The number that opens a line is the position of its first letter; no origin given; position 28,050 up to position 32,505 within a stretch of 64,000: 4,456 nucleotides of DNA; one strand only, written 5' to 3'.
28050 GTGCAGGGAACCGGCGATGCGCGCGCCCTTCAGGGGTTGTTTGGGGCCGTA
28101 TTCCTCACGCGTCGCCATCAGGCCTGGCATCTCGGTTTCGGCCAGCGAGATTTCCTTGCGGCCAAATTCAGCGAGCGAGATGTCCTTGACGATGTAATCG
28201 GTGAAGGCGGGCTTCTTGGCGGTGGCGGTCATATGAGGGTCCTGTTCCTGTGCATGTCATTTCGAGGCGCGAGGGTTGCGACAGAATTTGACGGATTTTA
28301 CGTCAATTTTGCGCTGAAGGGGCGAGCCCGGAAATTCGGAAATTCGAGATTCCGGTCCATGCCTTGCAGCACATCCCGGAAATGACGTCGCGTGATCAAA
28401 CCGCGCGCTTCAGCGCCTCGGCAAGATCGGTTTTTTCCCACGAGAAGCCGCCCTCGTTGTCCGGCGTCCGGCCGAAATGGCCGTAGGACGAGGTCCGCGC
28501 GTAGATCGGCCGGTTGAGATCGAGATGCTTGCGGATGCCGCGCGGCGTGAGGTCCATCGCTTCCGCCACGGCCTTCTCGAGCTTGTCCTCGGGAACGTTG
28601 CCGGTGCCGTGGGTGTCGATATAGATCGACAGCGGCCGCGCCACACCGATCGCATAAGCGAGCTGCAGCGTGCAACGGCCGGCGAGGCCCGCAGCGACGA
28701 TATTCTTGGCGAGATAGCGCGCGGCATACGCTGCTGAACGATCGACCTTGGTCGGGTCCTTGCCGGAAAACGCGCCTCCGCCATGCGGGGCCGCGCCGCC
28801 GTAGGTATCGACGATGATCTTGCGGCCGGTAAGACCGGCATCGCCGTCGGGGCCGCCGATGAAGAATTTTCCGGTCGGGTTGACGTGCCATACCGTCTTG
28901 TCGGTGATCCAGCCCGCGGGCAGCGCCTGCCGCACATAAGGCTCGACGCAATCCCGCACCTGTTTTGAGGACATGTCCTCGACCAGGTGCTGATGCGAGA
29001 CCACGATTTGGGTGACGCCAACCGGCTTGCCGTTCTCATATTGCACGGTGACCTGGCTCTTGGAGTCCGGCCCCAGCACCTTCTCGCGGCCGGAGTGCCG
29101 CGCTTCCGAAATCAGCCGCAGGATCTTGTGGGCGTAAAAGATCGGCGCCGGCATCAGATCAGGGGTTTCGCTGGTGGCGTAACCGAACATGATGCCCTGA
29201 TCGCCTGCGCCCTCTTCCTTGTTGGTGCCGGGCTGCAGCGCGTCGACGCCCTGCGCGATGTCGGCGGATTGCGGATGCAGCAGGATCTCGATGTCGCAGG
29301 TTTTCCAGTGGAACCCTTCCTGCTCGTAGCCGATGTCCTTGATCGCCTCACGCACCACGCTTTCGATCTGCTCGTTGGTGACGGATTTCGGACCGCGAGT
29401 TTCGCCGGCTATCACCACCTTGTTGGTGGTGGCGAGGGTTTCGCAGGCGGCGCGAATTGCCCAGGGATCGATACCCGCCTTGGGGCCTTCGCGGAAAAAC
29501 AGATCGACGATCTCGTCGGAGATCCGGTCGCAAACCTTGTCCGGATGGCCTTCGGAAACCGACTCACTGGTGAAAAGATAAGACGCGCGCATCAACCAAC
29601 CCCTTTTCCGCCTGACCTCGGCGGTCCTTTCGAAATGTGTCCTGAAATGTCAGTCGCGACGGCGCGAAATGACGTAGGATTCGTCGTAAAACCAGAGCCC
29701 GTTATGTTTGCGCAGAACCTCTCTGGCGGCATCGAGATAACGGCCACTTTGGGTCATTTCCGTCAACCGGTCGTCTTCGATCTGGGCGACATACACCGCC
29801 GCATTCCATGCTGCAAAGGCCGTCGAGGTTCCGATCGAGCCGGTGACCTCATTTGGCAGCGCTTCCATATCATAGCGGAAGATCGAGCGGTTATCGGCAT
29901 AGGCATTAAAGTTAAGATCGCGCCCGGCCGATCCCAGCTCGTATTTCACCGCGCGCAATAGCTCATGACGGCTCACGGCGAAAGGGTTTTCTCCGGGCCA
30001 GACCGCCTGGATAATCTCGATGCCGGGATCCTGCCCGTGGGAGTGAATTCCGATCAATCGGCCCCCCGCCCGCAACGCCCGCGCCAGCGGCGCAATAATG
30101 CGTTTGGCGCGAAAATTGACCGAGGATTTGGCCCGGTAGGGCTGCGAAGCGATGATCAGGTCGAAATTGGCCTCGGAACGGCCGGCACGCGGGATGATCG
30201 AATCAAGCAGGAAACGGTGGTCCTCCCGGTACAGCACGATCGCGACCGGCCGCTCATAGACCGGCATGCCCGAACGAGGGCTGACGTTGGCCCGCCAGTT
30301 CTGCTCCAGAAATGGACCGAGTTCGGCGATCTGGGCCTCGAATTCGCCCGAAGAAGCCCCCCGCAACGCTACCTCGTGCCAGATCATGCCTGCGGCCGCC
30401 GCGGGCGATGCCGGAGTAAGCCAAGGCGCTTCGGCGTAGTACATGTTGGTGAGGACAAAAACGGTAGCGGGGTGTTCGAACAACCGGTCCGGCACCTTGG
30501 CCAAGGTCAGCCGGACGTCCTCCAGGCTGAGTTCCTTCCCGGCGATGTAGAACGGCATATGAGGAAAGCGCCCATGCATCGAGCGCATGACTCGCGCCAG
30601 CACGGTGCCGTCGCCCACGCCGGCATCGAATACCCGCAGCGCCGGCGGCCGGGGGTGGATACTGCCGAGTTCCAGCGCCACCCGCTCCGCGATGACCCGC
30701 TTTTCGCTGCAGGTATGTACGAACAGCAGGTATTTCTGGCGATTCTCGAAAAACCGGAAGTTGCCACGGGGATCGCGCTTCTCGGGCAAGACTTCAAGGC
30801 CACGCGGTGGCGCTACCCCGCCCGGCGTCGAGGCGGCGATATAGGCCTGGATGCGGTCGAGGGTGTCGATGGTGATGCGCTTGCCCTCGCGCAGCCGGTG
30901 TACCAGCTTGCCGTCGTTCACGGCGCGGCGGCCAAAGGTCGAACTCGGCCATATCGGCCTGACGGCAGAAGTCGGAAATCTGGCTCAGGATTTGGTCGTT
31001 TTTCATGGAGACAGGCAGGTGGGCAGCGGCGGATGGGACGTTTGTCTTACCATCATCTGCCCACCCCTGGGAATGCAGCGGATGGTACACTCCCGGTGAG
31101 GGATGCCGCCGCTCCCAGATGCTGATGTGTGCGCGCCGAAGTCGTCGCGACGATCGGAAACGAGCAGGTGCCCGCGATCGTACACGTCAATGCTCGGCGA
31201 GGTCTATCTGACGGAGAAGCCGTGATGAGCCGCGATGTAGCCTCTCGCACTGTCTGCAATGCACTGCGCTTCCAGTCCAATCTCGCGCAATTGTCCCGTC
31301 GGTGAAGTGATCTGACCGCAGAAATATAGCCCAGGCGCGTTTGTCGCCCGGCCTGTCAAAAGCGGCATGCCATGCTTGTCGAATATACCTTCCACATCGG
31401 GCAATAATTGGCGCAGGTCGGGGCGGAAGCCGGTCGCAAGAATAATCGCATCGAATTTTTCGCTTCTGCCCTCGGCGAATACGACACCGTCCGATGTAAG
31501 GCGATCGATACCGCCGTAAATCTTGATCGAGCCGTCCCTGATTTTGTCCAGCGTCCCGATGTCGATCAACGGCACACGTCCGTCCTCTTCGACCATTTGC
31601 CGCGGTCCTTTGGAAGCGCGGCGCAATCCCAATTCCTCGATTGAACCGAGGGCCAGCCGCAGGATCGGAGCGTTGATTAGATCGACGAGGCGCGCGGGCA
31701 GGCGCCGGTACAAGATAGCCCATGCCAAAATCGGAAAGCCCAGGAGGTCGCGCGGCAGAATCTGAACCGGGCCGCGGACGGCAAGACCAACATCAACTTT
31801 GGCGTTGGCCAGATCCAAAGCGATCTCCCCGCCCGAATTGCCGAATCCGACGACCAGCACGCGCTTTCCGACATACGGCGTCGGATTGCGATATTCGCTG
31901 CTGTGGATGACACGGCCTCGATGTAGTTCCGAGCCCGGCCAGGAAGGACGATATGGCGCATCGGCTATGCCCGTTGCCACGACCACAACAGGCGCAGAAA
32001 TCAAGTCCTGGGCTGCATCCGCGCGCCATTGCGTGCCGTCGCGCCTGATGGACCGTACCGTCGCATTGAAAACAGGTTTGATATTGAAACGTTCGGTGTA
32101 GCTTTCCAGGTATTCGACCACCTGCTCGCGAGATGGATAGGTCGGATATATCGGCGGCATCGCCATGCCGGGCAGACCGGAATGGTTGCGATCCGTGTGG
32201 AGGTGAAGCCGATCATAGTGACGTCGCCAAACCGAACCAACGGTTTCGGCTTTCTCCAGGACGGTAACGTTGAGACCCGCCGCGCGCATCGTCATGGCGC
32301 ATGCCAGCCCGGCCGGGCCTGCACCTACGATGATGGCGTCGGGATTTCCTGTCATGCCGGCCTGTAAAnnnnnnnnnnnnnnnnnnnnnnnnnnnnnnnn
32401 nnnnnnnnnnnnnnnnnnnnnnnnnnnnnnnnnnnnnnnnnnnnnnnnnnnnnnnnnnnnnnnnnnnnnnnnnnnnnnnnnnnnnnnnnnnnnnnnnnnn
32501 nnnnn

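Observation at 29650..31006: HTH / SAM-methyltransferase-fold fusion heading the metK-ahcY run: candidate new SAM/SAH-sensing regulator or orphan amino-methyltransferase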

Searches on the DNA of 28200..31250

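Call 69: search_rna_families(source=window, start=28200, end=31250, threshold=evalue, max_evalue=10)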
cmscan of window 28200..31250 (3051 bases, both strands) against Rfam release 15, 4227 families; matches with E-value up to 10: 1.
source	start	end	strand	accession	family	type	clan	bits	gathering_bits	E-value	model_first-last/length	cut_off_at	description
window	28855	28876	+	RF01131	sR47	Gene; snRNA; snoRNA; CD-box;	CL00132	13.2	40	8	1-55/55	no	Small nucleolar RNA sR47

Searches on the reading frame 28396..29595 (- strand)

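Call 17: search_protein_families(library=pfam, proteins=[window:28396-29595:-], max_evalue=0.001)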
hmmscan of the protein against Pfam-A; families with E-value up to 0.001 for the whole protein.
window:28396-29595:- (399 aa): 3 families
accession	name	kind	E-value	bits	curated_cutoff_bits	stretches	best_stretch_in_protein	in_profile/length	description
PF02773.21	S-AdoMet_synt_C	-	6.1e-65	217.8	25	1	246-388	1-138/138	S-adenosylmethionine synthetase, C-terminal domain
PF02772.21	S-AdoMet_synt_M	-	5.9e-40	136.6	29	1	127-244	1-120/120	S-adenosylmethionine synthetase, central domain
PF00438.25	S-AdoMet_synt_N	-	1.9e-31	109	33.1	1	6-111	2-99/99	S-adenosylmethionine synthetase, N-terminal domain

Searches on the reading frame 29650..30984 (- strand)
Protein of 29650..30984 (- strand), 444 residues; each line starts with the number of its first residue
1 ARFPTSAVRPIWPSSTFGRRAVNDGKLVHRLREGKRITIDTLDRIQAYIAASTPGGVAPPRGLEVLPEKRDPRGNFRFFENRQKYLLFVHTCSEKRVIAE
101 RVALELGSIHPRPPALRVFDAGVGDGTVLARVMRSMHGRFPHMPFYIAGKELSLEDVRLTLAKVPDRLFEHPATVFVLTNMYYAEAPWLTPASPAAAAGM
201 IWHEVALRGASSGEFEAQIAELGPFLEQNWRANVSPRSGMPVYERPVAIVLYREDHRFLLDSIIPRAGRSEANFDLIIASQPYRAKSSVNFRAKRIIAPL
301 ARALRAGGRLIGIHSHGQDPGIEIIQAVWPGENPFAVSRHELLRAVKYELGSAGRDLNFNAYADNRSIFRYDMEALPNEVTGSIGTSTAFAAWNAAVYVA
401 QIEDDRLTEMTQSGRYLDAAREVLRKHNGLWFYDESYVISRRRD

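Call 5: search_protein_families(library=pfam, proteins=[window:29650-30984:-], max_evalue=1)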
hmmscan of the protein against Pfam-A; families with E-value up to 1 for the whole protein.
window:29650-30984:- (444 aa): 0 families

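Call 6: search_protein_families(library=ncbifam, proteins=[window:29650-30984:-], max_evalue=1)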
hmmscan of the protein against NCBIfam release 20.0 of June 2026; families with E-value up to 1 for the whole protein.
window:29650-30984:- (444 aa): 0 families

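Call 7: find_homologous_proteins(query=window:29650-30921:-)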
Query window:29650-30921:- (423 aa): 7910 proteins with E <= 0.001 among 8000 candidates; the best 120 are listed.
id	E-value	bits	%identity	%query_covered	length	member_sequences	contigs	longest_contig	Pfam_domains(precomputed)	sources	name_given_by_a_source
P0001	5.9e-272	920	96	100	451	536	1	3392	-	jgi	-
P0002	1.5e-271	919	96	100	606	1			-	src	-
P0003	6.2e-271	917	94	100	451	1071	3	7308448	-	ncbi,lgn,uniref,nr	ncbi:hypothetical protein FFI89_022995 [Bradyrhizobium sp. KBS0727]|uniref:hypothetical protein n=1 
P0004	3.0e-269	911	95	100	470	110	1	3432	-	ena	-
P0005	3.0e-267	905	94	100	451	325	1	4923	-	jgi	jgi:hypothetical protein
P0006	4.3e-267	904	94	100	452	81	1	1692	-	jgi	-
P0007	2.5e-266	902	93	100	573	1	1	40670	-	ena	-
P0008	2.5e-266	902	93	100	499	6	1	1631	-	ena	-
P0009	1.1e-264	896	92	100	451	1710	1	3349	-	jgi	jgi:hypothetical protein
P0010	1.2e-263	893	93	100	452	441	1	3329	-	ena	-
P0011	1.7e-263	892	92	100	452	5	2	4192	-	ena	-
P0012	1.4e-260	883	90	100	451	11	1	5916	-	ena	-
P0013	1.4e-258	876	90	100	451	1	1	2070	-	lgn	-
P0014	2.0e-258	876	92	100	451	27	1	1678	-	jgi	jgi:hypothetical protein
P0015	4.4e-258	874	90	100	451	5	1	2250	-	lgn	-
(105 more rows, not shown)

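Call 12: search_solved_structures(query=P0001, max_evalue=10)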
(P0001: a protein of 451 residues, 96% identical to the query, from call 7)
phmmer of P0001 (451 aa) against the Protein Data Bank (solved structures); distinct sequences matched with E-value up to 10: 1.
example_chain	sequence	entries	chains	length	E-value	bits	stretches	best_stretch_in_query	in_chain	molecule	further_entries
5gpe_A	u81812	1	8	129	0.8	11.8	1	74-120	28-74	Transcriptional regulator, MerR-family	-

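Call 25: search_protein_representatives(protein=P0001)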
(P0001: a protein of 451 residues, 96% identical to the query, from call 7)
Query: 451 residues. Proteins with E-value up to 0.001 (for the whole library): 1994; up to 1e-10: 1019; up to 1e-30: 288. The best 150 are listed.
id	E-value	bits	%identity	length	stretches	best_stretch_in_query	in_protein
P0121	5.4e-183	625.4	63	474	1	5-450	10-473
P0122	1.2e-149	515.5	62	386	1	79-450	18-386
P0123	6.0e-134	463.7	63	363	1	4-340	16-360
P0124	6.4e-129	447.2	82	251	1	1-251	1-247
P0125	4.4e-124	431.2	67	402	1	104-384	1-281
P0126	4.1e-115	401.7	49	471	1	78-450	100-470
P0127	7.9e-113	394.1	53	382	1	73-448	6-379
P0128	8.2e-112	390.8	54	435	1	4-330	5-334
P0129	4.4e-110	385.1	68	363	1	68-315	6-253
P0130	4.1e-108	378.6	56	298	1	155-450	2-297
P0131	8.8e-108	377.5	65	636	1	123-377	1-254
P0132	1.2e-107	377.0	48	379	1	83-448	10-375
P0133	3.6e-104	365.6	87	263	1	247-443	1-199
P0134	2.2e-101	356.4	46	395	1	82-448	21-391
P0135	8.2e-101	354.5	71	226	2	306-439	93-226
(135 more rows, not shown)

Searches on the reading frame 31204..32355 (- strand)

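Call 17: search_protein_families(library=pfam, proteins=[window:31204-32355:-], max_evalue=0.001)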
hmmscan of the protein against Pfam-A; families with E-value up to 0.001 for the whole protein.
window:31204-32355:- (383 aa): 17 families
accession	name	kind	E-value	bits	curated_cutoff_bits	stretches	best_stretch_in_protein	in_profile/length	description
PF13738.12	Pyr_redox_3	-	2.1e-39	136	30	1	8-196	1-197/305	Pyridine nucleotide-disulphide oxidoreductase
PF00743.25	FMO-like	-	4.5e-25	88.5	22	1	9-311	6-331/532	Flavin-binding monooxygenase-like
PF07992.20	Pyr_redox_2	-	2.8e-19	70.1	26.1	1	6-191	2-170/291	Pyridine nucleotide-disulphide oxidoreductase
PF13434.12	Lys_Orn_oxgnase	-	8.7e-12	45.3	21.3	1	73-188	91-213/339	L-lysine 6-monooxygenase/L-ornithine 5-monooxygenase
PF03486.20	HI0933_like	-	5.6e-11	42.8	50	1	6-41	2-37/244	HI0933-like protein Rossmann domain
PF01266.30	DAO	-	8.7e-10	39.1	27.9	1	6-40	1-35/353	FAD dependent oxidoreductase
PF00070.33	Pyr_redox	-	6.9e-08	33.3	22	0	7-39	2-34/82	Pyridine nucleotide-disulphide oxidoreductase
PF13450.12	NAD_binding_8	-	9.6e-08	32.6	21.9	1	9-44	1-36/68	NAD(P)-binding Rossmann-like domain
PF00890.30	FAD_binding_2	-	9.9e-08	32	20.4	1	6-41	1-36/414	FAD binding domain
PF13454.12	NAD_binding_9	-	9.6e-07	29.3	21.8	0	8-52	1-50/155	FAD-NAD(P)-binding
PF01946.23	Thi4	-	1.5e-05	24.8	26.2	1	6-40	19-54/235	Thi4 family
PF01494.25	FAD_binding_3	-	3.7e-05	23.5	22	1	6-38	3-35/349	FAD binding domain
PF05834.18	Lycopene_cycl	-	4.2e-05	23.2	23.4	0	6-44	1-45/380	Lycopene cyclase protein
PF12831.13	FAD_oxidored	-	0.00034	20.4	27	0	6-40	1-35/416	FAD dependent oxidoreductase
PF01593.30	Amino_oxidase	-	0.00035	20.4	19.8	0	15-41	2-28/443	Flavin containing amine oxidoreductase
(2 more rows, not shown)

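Call 19: search_protein_families(library=ncbifam, proteins=[window:31204-32355:-], max_evalue=1)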
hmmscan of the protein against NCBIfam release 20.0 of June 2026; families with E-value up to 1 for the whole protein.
window:31204-32355:- (383 aa): 183 families (the best 25 are shown)
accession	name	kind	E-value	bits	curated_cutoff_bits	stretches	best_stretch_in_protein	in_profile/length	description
NF040505.1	ArsO_flavin_mono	equivalog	5.4e-54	183.9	425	2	6-203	2-199/346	ArsO family NAD(P)H-dependent flavin-containing monooxygenase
TIGR04046.1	MSMEG_0569_nitr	hypoth_equivalog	3.1e-29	102.2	498.35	2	7-206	3-203/400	MSMEG_0569 family flavin-dependent oxidoreductase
TIGR04018.1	Bthiol_YpdA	hypoth_equivalog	8.5e-29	100.4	339.9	2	6-195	1-184/316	YpdA family putative bacillithiol disulfide reductase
NF058570.1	trimeth_mono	equivalog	4.7e-16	58.9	675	2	71-181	92-212/443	trimethylamine monooxygenase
TIGR00275.1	TIGR00275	subfamily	1.3e-12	47.2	183.8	2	8-40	2-34/401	aminoacetone oxidase family FAD-binding enzyme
TIGR03197.1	MnmC_Cterm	equivalog_domain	3.6e-10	39.5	174.2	2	6-40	1-35/400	FAD-dependent 5-carboxymethylaminomethyl-2-thiouridine(34) oxidoreductase MnmC1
TIGR01292.1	TRX_reduct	equivalog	1.5e-09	37.1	343.45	1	6-194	2-172/300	thioredoxin-disulfide reductase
NF002480.1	PRK01747.1-1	equivalog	6.4e-09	34.8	540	2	4-39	248-283/645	bifunctional tRNA (5-methylaminomethyl-2-thiouridine)(34)-methyltransferase MnmC2/FAD-dependent 5-carboxymethylaminomethyl-2-thiouridine(34)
TIGR03140.1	AhpF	equivalog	7.6e-09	34.6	502.9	2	78-184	268-373/515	alkyl hydroperoxide reductase subunit F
NF003437.0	PRK04965.1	equivalog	8.3e-09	34.9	392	2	83-190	64-168/378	NADH:flavorubredoxin reductase NorW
TIGR01350.1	lipoamide_DH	equivalog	1.5e-08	33.8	408.8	1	6-40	3-36/461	dihydrolipoyl dehydrogenase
NF009410.0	PRK12771.1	subfamily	2.9e-08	32.7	516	1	8-42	142-176/566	NAD(P)-binding protein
TIGR01790.1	carotene-cycl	subfamily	1.2e-07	31.2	209.5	1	6-39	1-34/387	lycopene cyclase family protein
TIGR02032.1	GG-red-SF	subfamily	1.6e-07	31.3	158.8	1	6-40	2-36/297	geranylgeranyl reductase family protein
TIGR02734.1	crtI_fam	subfamily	1.7e-07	30.3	238.1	1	7-40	1-34/504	phytoene desaturase family protein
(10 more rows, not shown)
